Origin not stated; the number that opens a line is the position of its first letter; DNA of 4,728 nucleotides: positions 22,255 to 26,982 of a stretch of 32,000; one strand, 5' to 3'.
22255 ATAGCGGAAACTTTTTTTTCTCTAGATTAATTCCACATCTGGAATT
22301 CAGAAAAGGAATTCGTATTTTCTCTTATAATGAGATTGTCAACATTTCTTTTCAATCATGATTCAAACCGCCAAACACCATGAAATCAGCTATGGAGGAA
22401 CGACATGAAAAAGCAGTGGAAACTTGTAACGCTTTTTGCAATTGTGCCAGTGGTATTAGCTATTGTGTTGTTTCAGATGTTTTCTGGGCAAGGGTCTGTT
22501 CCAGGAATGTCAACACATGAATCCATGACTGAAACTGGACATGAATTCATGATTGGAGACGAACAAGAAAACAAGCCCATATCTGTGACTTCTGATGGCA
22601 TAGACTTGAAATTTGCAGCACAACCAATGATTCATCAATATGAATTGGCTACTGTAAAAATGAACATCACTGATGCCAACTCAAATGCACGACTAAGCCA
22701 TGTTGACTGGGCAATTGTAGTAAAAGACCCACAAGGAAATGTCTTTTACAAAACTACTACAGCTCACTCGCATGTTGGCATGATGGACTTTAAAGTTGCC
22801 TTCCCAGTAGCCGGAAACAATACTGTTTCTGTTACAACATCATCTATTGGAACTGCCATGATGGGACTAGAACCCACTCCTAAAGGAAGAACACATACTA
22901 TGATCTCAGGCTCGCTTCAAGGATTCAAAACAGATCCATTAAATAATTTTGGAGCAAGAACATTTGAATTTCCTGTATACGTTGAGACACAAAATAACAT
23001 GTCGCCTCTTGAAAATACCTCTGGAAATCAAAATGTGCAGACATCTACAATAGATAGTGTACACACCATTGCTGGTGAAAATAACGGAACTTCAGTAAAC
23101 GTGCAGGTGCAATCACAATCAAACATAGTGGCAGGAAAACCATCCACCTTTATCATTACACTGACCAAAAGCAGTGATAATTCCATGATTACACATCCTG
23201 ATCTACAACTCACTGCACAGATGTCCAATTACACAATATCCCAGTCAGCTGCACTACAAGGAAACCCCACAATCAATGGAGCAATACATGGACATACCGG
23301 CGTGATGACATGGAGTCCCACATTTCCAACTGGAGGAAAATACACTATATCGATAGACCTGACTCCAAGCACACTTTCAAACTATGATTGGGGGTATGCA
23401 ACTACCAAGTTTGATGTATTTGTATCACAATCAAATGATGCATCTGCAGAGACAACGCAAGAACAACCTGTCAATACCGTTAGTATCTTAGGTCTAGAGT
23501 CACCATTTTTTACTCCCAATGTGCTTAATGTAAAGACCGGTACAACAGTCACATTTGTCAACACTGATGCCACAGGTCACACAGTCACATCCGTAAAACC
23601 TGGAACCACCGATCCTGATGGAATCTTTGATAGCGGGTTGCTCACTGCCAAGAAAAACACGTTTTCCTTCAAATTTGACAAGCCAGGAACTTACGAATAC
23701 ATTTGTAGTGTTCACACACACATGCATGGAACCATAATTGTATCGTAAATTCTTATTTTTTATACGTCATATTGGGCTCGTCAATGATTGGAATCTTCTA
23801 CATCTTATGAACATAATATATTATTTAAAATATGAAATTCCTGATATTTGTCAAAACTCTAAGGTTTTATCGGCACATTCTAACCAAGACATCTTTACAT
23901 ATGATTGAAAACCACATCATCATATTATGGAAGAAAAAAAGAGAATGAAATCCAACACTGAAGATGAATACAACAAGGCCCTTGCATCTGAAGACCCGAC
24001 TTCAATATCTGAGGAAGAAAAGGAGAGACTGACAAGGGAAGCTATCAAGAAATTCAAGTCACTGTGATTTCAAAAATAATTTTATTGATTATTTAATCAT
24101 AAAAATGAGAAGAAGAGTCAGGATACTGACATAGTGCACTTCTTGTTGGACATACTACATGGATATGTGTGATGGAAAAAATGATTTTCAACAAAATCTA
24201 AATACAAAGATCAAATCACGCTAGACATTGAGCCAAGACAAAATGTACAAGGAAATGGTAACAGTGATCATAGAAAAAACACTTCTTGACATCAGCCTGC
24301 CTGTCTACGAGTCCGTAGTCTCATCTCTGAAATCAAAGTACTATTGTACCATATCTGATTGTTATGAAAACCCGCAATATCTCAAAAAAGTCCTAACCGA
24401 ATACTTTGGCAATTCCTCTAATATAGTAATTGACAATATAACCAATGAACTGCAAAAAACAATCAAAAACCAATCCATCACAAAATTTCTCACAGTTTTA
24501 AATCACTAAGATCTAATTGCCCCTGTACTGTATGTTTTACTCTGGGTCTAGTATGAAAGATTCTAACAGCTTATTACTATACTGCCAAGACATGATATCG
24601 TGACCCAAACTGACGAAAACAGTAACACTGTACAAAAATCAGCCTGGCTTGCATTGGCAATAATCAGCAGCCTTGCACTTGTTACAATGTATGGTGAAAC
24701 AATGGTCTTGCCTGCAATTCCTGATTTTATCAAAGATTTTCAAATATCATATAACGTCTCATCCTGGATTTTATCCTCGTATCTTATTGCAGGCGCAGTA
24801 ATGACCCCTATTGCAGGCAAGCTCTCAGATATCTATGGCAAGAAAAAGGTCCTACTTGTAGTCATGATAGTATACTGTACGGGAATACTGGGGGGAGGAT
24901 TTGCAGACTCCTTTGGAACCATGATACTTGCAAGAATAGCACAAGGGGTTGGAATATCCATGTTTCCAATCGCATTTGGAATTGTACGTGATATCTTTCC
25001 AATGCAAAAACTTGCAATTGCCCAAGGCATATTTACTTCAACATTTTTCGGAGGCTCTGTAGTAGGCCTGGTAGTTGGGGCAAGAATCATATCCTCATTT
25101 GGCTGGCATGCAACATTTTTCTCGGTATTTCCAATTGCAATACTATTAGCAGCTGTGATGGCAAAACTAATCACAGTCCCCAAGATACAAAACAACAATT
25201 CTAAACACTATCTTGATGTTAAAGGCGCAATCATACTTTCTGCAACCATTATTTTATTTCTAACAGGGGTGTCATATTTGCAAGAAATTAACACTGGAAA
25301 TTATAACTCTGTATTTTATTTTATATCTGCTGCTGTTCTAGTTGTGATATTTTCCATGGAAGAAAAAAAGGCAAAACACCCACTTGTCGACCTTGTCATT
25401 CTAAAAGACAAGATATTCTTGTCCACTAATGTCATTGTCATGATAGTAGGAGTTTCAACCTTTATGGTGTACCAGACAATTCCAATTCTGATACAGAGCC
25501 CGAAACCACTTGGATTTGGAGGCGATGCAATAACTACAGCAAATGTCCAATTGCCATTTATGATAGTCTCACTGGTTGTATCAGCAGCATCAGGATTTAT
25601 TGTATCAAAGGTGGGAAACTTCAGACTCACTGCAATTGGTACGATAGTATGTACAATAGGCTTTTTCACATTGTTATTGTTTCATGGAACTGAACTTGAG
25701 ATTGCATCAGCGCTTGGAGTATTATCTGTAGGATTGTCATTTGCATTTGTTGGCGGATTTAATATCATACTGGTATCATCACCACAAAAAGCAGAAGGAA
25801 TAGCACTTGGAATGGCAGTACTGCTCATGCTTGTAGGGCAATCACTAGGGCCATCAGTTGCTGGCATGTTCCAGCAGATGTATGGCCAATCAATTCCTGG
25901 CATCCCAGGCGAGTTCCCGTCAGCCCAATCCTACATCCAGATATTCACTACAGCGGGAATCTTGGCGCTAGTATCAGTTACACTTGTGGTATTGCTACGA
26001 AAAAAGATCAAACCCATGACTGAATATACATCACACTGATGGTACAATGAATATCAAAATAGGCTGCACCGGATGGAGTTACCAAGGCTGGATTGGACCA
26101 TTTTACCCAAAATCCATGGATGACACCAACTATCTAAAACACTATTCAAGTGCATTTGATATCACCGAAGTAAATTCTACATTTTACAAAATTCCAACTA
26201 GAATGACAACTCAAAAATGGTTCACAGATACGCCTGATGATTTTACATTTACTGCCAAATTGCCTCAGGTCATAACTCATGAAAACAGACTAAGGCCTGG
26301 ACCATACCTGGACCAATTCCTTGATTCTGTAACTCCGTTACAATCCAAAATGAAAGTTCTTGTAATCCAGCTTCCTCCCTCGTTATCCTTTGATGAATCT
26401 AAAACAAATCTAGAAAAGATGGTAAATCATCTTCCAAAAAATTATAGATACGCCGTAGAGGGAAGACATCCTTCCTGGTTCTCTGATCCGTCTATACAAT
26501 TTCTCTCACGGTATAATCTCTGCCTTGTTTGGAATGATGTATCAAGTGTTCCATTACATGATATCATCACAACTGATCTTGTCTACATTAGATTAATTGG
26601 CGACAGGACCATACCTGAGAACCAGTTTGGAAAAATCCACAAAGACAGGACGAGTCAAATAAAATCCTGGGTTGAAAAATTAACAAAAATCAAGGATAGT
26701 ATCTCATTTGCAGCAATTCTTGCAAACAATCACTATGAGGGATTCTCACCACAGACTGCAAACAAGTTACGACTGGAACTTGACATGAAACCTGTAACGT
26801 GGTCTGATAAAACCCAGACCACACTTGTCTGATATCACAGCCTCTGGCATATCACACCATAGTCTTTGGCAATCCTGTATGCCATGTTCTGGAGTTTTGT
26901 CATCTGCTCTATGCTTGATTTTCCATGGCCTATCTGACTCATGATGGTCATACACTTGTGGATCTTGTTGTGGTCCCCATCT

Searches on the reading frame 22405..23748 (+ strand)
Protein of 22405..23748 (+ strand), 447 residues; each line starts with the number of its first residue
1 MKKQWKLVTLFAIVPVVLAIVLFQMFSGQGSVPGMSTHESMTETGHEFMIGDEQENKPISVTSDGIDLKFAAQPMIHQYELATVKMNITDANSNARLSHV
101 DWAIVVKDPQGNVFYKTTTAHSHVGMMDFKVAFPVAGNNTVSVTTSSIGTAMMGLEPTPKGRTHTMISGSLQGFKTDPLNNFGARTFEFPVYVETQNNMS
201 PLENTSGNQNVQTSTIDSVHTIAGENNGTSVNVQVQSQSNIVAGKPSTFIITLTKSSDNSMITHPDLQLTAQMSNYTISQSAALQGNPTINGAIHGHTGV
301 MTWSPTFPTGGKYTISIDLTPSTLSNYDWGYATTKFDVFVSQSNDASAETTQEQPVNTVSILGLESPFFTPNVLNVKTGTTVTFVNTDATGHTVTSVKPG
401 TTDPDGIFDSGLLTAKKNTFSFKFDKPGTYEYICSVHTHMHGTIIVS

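Call 52: search_protein_families(library=pfam, proteins=[window:22405-23748:+], max_evalue=0.001)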
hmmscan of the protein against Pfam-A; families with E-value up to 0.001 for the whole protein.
window:22405-23748:+ (447 aa): 2 families
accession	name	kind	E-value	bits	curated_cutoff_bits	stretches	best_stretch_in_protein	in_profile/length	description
PF00127.26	Copper-bind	-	9.9e-11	42.4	21.2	1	369-446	14-98/99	Copper binding proteins, plastocyanin/azurin family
PF13473.12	Cupredoxin_1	-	1.5e-10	41.5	27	1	364-446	27-104/104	Cupredoxin-like domain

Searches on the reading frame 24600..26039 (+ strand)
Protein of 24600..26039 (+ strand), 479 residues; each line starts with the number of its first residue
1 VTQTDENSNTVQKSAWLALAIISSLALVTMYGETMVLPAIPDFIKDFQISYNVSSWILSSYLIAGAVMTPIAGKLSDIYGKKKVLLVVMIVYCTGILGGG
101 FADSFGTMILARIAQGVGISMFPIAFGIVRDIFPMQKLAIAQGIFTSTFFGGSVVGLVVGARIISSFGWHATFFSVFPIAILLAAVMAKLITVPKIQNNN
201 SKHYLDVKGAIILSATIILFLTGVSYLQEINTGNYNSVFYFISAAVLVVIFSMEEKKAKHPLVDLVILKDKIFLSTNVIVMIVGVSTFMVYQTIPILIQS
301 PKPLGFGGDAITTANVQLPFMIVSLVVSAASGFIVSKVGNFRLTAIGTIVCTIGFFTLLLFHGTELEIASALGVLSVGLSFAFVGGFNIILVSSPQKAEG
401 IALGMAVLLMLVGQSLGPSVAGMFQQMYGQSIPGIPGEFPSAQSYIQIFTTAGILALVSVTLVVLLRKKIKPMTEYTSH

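Call 52: search_protein_families(library=pfam, proteins=[window:24600-26039:+], max_evalue=0.001)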
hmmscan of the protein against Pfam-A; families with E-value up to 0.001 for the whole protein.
window:24600-26039:+ (479 aa): 2 families
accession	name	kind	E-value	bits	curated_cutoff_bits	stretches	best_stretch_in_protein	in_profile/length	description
PF07690.21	MFS_1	-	2.2e-44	152.2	33.4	1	24-418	3-347/347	Major Facilitator Superfamily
PF00083.30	Sugar_tr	-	2e-06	27.4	22.3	1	52-189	46-190/452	Sugar (and other) transporter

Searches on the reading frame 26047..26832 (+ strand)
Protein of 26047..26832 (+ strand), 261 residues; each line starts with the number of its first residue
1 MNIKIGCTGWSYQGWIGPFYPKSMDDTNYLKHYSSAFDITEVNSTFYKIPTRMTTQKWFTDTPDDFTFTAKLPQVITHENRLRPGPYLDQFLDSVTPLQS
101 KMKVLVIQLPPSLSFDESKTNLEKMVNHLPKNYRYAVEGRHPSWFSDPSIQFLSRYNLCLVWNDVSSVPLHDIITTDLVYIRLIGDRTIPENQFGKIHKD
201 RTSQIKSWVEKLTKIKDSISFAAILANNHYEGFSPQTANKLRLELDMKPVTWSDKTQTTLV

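Call 52: search_protein_families(library=pfam, proteins=[window:26047-26832:+], max_evalue=0.001)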
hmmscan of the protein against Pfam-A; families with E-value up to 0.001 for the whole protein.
window:26047-26832:+ (261 aa): 1 family
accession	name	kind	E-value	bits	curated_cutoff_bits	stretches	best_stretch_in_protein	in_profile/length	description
PF01904.24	DUF72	-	3.1e-56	191.3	25.3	1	20-242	1-215/217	Protein of unknown function DUF72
